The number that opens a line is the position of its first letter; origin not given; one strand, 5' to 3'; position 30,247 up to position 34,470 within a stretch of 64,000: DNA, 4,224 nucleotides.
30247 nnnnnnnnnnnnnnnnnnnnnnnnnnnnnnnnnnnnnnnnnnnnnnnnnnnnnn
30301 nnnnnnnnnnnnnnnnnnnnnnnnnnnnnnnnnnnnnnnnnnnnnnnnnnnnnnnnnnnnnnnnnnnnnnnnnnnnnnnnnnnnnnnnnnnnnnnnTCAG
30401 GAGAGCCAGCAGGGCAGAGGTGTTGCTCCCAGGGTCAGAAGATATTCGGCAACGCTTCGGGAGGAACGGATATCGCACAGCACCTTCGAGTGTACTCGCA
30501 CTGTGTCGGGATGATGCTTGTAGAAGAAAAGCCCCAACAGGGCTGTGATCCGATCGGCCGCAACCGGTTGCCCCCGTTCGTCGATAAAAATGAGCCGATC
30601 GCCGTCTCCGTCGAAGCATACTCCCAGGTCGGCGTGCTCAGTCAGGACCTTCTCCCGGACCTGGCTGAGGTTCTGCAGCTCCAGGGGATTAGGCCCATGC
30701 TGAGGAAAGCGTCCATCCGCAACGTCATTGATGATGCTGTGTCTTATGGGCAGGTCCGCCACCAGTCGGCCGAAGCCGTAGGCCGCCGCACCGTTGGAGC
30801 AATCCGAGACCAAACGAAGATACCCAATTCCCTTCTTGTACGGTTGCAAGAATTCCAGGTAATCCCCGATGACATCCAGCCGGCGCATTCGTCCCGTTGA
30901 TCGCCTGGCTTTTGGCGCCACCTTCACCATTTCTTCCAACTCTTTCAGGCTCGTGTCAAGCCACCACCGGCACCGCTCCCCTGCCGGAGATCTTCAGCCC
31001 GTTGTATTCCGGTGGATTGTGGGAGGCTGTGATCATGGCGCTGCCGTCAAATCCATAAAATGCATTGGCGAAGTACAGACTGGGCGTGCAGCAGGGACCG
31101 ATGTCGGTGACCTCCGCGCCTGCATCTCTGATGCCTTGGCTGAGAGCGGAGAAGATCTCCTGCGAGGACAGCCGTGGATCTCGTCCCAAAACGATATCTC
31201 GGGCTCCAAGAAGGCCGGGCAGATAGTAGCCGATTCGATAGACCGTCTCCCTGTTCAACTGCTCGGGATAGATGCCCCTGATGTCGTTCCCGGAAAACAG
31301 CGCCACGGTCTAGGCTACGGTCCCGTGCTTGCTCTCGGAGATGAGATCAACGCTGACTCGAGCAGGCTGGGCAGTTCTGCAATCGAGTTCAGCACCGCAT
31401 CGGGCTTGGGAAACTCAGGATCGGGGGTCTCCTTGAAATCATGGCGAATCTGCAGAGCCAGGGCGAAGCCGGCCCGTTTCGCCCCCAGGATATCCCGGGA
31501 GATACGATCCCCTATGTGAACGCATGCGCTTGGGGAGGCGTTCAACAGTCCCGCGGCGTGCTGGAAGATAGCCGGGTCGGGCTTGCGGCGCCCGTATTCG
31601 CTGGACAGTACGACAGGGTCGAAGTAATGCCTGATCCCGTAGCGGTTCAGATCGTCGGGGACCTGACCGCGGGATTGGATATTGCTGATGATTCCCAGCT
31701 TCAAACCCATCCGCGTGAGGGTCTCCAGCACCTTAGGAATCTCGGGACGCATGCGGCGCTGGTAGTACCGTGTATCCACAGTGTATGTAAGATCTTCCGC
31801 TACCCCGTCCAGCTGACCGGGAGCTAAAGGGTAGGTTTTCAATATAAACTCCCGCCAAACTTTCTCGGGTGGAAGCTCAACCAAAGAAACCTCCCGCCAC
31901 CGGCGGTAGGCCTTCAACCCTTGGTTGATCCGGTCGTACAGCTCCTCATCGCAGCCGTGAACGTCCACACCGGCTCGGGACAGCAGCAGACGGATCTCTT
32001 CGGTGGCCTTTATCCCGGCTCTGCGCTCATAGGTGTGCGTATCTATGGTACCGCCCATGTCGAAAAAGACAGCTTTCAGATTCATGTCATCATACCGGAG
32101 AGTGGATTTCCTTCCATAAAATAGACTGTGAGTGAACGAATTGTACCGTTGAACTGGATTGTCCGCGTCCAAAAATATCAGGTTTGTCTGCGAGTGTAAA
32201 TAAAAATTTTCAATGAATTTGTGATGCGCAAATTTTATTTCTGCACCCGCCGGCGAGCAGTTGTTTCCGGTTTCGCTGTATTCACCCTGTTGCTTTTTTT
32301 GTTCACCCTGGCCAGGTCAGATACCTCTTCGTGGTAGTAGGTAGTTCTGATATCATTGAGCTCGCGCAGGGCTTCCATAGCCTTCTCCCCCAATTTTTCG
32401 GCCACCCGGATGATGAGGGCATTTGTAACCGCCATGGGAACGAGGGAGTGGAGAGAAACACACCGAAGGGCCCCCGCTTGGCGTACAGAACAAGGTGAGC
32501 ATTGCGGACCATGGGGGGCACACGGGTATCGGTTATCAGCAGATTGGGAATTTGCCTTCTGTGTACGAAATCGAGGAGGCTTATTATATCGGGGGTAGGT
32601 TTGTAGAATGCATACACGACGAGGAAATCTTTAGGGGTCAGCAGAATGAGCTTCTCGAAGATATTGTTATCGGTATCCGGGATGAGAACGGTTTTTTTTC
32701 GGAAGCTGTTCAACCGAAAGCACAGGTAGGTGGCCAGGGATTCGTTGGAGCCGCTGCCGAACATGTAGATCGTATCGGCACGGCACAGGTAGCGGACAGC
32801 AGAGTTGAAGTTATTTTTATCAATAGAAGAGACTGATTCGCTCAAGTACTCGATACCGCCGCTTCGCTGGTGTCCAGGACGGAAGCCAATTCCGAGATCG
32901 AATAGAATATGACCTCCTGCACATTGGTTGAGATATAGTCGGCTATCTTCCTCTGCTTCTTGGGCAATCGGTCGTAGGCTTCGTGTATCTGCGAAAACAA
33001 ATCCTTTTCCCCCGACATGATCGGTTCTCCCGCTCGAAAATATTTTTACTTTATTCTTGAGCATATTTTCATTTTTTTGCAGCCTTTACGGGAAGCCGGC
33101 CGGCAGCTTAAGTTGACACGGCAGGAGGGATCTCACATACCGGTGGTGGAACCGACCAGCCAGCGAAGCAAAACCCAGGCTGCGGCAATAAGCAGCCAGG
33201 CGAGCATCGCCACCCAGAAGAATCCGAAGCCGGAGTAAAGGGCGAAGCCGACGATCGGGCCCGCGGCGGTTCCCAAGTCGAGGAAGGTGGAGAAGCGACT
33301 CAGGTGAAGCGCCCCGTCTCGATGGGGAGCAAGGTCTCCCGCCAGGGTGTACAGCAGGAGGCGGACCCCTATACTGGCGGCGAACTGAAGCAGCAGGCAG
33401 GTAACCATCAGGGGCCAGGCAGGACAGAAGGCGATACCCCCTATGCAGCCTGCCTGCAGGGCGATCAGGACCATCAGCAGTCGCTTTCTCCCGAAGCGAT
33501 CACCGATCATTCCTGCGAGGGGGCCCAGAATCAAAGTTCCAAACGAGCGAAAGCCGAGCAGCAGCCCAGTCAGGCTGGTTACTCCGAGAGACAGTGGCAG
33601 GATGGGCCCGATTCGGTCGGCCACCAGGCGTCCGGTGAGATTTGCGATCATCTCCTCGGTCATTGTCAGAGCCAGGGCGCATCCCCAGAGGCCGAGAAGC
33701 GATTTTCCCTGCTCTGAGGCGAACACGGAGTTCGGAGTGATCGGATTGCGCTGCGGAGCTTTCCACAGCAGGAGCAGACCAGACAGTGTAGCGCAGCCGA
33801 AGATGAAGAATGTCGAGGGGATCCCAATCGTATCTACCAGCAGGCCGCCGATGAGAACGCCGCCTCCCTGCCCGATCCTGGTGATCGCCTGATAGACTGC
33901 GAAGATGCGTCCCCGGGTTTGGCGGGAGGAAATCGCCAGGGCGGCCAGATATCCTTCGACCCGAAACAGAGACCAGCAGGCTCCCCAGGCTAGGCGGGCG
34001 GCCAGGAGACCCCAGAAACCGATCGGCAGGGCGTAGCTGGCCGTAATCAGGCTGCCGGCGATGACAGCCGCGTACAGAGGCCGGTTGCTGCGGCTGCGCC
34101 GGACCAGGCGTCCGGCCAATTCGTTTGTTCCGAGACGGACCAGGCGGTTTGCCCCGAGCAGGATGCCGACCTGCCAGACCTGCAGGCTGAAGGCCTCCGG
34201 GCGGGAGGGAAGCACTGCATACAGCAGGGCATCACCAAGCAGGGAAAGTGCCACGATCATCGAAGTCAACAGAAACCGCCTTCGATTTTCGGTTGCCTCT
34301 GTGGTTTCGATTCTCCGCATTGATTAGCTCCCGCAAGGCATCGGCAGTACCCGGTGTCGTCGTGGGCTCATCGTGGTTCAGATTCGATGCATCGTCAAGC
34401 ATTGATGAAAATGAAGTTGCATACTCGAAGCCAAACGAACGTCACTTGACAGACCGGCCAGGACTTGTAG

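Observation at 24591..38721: FbpABC/AfuABC-type importers embedded in sugar-kinase/phosphatase/isomerase genes: likely sugar-phosphate uptake, not iron (clusters A and B)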

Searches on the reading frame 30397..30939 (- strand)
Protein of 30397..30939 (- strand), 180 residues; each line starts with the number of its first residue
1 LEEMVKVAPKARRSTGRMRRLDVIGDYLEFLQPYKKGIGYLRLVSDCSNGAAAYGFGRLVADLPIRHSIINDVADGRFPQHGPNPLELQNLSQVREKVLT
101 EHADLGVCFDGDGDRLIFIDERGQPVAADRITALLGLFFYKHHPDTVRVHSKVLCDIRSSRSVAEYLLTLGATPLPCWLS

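Call 3: search_protein_families(library=pfam, proteins=[window:30397-30939:-])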
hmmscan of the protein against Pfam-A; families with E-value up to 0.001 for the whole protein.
window:30397-30939:- (180 aa): 1 family
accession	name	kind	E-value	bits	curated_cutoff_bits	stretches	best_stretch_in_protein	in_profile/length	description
PF02879.22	PGM_PMM_II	-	1.8e-17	64.2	29.3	1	41-123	21-103/103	Phosphoglucomutase/phosphomannomutase, alpha/beta/alpha domain II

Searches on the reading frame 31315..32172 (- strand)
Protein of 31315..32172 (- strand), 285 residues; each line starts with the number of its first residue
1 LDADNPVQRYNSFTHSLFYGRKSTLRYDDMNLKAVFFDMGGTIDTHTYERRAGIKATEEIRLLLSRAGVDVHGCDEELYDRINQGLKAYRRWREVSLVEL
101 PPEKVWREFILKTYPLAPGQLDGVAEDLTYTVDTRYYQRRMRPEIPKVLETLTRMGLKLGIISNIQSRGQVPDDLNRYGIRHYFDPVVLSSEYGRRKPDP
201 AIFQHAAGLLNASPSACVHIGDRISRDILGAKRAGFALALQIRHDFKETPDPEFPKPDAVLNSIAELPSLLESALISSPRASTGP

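Call 3: search_protein_families(library=pfam, proteins=[window:31315-32172:-])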
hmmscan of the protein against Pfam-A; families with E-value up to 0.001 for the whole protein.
window:31315-32172:- (285 aa): 3 families
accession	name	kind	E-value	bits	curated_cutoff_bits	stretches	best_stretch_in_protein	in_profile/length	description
PF00702.32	Hydrolase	-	4.2e-23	83.2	26.4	1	33-235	2-191/191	haloacid dehalogenase-like hydrolase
PF13419.12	HAD_2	-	8.1e-19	68.9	23.8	1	140-237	79-174/178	Haloacid dehalogenase-like hydrolase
PF13242.12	Hydrolase_like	-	3.4e-11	43.3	22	1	195-267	2-75/75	HAD-hyrolase-like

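Call 5: search_protein_families(library=ncbifam, proteins=[window:31315-32172:-], max_evalue=0.01)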
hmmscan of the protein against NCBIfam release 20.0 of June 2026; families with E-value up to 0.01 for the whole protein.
window:31315-32172:- (285 aa): 37 families (the best 25 are shown)
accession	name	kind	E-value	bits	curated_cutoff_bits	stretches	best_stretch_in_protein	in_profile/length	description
TIGR02253.1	CTE7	subfamily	2.9e-32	112.2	169.75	1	32-267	2-220/221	TIGR02253 family HAD-type hydrolase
TIGR02252.1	DREG-2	subfamily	1.5e-23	83.6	155.2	1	96-236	60-199/203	HAD hydrolase, REG-2-like, family IA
TIGR02254.1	YjjG_YfnB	equivalog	1.2e-16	60.8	159.9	1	33-245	2-200/223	YjjG family noncanonical pyrimidine nucleotidase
NF053830.1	RUBPPhHalo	equivalog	1.8e-16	60.5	330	1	142-268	105-231/234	ribulose-1,5-bisphosphate 5-phosphatase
NF009695.0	PRK13222.1-2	equivalog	2e-15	56.9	225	1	139-272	93-223/226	phosphoglycolate phosphatase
NF006976.0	PRK09449.1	equivalog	1.1e-13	51.3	183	1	147-271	102-222/225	pyrimidine 5'-nucleotidase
TIGR01549.1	HAD-SF-IA-v1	subfamily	8.7e-13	48.9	23.3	1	145-235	67-149/149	HAD-IA family hydrolase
NF009804.0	PRK13288.1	equivalog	1.7e-12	47.2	218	1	146-272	88-211/215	pyrophosphatase PpaX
TIGR01449.2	PGP_bact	equivalog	2e-12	47.1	180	1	143-271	88-213/213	phosphoglycolate phosphatase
TIGR02009.1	PGMB-YQAB-SF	subfamily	2.5e-12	47.4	153.35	1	33-222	2-168/186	beta-phosphoglucomutase family hydrolase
TIGR02247.1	HAD-1A3-hyp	subfamily_domain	2.6e-11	43.7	125.4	1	32-232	2-186/211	epoxide hydrolase N-terminal domain-like phosphatase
TIGR01662.1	HAD-SF-IIIA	subfamily_domain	2.9e-11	43.6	44.6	1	132-238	17-135/141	HAD-IIIA family hydrolase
TIGR01990.1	bPGM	equivalog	7.2e-11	42.4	189.4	1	141-234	90-179/187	beta-phosphoglucomutase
TIGR01428.1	HAD_type_II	equivalog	9.3e-11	42.1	125.4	1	125-240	76-189/197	haloacid dehalogenase type II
TIGR01454.1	AHBA_synth_RP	hypoth_equivalog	1.8e-10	40.8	246.65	1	143-267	78-199/205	AHBA synthesis associated protein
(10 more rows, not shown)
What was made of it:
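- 31315..32172 (-): HAD-IA phosphatase (CTE7/NANP-like). Pfam and NCBIfam (calls 3, 5).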

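Call 26: search_solved_structures(query=window:31315-32172:-, max_evalue=0.001)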
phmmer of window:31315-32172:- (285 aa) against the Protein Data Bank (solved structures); distinct sequences matched with E-value up to 0.001: 54.
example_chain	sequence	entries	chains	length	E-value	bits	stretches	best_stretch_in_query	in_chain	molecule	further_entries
2gfh_A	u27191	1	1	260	6.3e-17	65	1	32-273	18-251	haloacid dehalogenase-like hydrolase domain containing 4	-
2w4m_A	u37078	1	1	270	3.5e-16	62.5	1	31-273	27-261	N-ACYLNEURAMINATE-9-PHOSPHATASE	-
4knw_A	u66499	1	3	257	4.8e-16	62.1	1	32-274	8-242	N-acylneuraminate-9-phosphatase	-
4knv_A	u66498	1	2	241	5.3e-16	61.9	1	33-274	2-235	N-acylneuraminate-9-phosphatase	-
2hoq_A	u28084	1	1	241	6.8e-12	48.5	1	133-253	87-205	Putative HAD-hydrolase PH1655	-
3vay_A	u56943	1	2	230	4.1e-11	45.9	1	137-271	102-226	HAD-superfamily hydrolase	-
4ygq_A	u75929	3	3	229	1.8e-10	43.8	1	137-238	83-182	Hydrolase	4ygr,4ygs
3k1z_A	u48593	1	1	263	2e-10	43.6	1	105-247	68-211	Haloacid dehalogenase-like hydrolase domain-containing protein 3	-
2nyv_A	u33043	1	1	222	2.6e-09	40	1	139-247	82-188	Phosphoglycolate phosphatase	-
2zg6_A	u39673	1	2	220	3.8e-09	39.4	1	143-247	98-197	Putative uncharacterized protein ST2620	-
2yy6_A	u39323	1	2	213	3.9e-09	39.4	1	139-247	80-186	phosphoglycolate phosphatase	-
3u26_A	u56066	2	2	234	2.2e-08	36.9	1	130-245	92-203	PF00702 domain protein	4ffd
6q7n_A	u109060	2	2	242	2.5e-08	36.8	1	130-245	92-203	BH32 | OE1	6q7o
1x42_A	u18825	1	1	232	3.8e-08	36.2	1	131-245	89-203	hypothetical protein PH0459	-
6z1k_A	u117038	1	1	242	4.8e-08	35.8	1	132-266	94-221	BH32.6 protein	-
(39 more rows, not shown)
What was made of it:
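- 31315..32172 (-): PDB N-acylneuraminate-9-phosphatase about 1e-16 (call 26).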

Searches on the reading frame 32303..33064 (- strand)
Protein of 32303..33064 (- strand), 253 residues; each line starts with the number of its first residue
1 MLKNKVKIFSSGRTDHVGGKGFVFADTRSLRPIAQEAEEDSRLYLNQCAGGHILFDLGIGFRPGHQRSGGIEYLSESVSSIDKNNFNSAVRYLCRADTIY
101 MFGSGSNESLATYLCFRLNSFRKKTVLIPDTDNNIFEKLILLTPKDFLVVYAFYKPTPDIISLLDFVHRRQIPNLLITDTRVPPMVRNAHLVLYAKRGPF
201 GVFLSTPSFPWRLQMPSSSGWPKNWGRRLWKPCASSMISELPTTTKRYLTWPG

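Call 3: search_protein_families(library=pfam, proteins=[window:32303-33064:-])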
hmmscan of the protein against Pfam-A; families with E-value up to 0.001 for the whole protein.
window:32303-33064:- (253 aa): 1 family
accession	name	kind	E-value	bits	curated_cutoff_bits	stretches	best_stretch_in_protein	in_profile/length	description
PF01380.27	SIS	-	4.2e-10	40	25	1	93-198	2-107/131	SIS domain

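Call 5: search_protein_families(library=ncbifam, proteins=[window:32303-33064:-], max_evalue=0.01)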
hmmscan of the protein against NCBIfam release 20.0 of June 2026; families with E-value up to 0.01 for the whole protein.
window:32303-33064:- (253 aa): 1 family
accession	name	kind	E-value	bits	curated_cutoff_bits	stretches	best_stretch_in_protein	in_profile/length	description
NF008458.0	PRK11337.1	equivalog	0.00021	20.4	378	1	71-194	116-238/293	MurR/RpiR family transcriptional regulator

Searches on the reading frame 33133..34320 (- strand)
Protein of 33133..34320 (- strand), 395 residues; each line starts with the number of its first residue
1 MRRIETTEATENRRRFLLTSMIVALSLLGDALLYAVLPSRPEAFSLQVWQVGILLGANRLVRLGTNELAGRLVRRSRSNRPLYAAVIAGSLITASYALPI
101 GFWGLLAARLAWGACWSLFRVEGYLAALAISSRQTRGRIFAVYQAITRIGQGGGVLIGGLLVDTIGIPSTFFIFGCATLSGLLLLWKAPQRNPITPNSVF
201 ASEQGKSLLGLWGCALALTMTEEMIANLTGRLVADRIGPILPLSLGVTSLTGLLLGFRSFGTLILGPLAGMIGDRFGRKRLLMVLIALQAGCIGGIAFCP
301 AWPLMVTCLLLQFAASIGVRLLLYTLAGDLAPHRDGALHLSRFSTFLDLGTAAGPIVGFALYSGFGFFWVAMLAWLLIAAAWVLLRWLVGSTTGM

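Call 4: search_protein_families(library=pfam, proteins=[window:33133-34320:-])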
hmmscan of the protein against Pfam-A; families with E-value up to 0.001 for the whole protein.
window:33133-34320:- (395 aa): 2 families
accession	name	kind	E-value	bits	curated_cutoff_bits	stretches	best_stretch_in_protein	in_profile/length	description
PF07690.21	MFS_1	-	2.9e-26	92.6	33.4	2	21-215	3-199/347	Major Facilitator Superfamily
PF05977.19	MFS_3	-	5.5e-06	25.5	27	1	50-187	255-392/524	Transmembrane secretion effector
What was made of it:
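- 33133..34320 (-): MFS transporter (MFS_1/MFS_3, efflux-like). Pfam (call 4).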

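Call 27: search_protein_families(library=ncbifam, proteins=[window:33133-34320:-], max_evalue=0.001)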
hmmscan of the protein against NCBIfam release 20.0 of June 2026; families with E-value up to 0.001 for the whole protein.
window:33133-34320:- (395 aa): 7 families
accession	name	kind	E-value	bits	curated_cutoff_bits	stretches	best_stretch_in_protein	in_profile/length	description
TIGR00880.1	2_A_01_02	superfamily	1.1e-10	41.8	131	2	255-388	4-138/141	multidrug resistance protein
TIGR00900.1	2A0121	subfamily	4.7e-09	36.1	319.6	2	16-166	212-364/364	H+ Antiporter protein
NF002962.0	PRK03633.1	equivalog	1.9e-05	24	361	1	26-299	18-283/382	MFS transporter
NF003477.0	PRK05122.1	subfamily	3.5e-05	22.7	374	0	127-193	329-395/404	MFS transporter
NF007372.0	PRK09874.1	equivalog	4.8e-05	22.6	571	0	205-373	218-382/408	multidrug efflux MFS transporter MdtG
NF000246.1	macrolide_MefC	exception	0.00032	19.9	870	1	16-183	223-391/407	macrolide efflux MFS transporter Mef(C)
NF053757.1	BclibactTpBcbE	equivalog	0.0008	18.4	600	1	240-390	27-183/394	bacillibactin exporter BcbE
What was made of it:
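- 33133..34320 (-): NCBIfam gives only weak efflux-type hits (call 27).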
